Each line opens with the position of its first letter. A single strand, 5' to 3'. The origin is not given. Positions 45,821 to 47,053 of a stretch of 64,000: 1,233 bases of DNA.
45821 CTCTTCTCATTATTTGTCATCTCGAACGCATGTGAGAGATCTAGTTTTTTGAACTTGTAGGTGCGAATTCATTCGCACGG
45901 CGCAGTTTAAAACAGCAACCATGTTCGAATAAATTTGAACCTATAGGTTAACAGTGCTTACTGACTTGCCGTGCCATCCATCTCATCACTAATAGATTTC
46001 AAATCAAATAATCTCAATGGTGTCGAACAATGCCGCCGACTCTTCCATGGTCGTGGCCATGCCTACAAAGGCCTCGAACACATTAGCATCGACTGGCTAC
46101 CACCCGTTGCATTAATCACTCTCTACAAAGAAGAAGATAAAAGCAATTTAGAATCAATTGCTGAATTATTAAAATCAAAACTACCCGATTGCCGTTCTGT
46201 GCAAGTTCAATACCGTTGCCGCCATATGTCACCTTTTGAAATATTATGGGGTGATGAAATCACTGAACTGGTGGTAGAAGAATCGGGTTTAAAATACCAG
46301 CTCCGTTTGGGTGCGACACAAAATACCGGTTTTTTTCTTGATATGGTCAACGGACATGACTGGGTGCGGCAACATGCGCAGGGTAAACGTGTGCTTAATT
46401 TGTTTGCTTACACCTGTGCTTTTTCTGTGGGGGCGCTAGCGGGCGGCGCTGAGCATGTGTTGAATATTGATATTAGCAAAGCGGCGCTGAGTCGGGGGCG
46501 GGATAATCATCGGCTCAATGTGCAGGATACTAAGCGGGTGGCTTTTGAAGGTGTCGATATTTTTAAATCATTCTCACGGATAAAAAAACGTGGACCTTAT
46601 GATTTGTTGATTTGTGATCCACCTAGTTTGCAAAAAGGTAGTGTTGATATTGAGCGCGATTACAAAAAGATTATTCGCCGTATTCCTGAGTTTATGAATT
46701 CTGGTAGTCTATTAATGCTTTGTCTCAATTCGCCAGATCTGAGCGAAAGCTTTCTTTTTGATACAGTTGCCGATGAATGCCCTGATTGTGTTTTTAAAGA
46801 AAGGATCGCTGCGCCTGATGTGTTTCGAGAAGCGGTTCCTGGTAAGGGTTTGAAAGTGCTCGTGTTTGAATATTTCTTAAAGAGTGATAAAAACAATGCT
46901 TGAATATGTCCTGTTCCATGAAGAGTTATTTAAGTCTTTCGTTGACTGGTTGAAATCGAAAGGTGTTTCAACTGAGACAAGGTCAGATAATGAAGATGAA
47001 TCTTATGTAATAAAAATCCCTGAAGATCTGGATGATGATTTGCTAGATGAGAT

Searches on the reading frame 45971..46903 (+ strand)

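Call 75: search_protein_families(library=pfam, proteins=[window:45971-46903:+], max_evalue=0.00001)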
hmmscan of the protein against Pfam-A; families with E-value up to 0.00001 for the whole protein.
window:45971-46903:+ (310 aa): 3 families
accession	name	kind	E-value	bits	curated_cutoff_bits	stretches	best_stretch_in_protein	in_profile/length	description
PF10672.15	Methyltrans_SAM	-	2.1e-95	319.7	27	1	22-299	1-285/286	S-adenosylmethionine-dependent methyltransferase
PF03602.21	Cons_hypoth95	-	4e-07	30.3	24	1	130-222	34-126/182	Conserved hypothetical protein 95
PF13847.12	Methyltransf_31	-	5.4e-07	29.8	27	1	156-271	24-127/145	Methyltransferase domain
